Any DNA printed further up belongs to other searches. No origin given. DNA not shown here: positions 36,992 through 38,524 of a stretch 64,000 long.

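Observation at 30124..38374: Eight tightly linked genes (possibly one operon) coupling threonine cleavage, two-subunit ATP-citrate lyase and a LeuA-family acetyl-CoA condensing enzyme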

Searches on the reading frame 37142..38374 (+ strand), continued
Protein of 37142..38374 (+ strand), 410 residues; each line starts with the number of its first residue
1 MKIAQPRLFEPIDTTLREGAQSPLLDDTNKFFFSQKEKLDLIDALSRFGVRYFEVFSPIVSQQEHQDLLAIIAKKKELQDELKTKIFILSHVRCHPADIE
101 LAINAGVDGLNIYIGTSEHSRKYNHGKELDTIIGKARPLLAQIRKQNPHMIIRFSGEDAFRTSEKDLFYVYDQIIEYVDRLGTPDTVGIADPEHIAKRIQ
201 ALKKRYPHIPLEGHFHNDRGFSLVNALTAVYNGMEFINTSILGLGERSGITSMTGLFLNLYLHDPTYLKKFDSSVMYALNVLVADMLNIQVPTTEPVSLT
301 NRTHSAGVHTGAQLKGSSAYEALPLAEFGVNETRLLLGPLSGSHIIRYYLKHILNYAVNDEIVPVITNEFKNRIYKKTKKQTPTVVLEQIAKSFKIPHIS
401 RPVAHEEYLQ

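Call 52: find_encoding_contigs(protein=P0140, flank=9000, max_places=1)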
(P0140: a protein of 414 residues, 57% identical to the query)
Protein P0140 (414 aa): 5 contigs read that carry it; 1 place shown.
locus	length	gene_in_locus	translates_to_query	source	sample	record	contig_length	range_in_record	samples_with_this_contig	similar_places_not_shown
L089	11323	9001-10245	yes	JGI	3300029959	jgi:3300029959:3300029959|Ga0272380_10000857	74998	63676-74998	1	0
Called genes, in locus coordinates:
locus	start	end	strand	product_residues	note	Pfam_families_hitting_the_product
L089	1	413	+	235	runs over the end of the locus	-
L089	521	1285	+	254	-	-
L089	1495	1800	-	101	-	-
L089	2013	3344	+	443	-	PF02689:Herpes_Helicase (weak), PF05970:PIF1, PF13604:AAA_30, PF01443:Viral_helicase1 (faint), PF13245:AAA_19, PF13401:AAA_22 (faint), PF02689:Herpes_Helicase (weak)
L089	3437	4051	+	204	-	-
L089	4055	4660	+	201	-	-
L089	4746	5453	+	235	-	PF00702:Hydrolase, PF12710:HAD, PF13419:HAD_2 (weak)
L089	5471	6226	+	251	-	PF12705:PDDEXK_1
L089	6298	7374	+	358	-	PF00089:Trypsin (faint), PF13365:Trypsin_2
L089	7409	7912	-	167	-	-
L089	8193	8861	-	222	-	PF13840:ACT_7 (weak)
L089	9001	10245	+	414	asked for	PF00682:HMGL-like, PF22617:HCS_D2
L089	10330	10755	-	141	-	-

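Call 53: find_encoding_contigs(protein=P0156, flank=9000, max_places=1)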
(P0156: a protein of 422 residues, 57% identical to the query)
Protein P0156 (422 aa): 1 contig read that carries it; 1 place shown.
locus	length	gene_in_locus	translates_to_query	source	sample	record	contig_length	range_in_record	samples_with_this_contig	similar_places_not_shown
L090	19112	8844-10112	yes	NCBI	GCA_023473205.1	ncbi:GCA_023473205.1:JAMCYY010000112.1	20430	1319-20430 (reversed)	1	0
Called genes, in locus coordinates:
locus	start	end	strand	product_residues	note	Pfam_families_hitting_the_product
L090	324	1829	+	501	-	PF02652:Lactate_perm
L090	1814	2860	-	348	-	-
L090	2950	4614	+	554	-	-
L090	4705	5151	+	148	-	PF04098:Rad52_Rad22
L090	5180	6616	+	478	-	PF00578:AhpC-TSA, PF08534:Redoxin, PF01436:NHL (faint), PF13905:Thioredoxin_8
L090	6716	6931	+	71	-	PF04070:DUF378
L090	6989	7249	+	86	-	PF18893:DUF5652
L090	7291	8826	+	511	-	PF08903:DUF1846, PF20921:DUF1846_C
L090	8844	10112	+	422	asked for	PF00682:HMGL-like, PF22617:HCS_D2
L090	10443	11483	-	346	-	PF00152:tRNA-synt_2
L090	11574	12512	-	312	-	PF04055:Radical_SAM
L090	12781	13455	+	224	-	PF18933:PsbP_2, PF01789:PsbP (weak)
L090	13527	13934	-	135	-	PF04972:BON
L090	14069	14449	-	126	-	PF04972:BON (weak)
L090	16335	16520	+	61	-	-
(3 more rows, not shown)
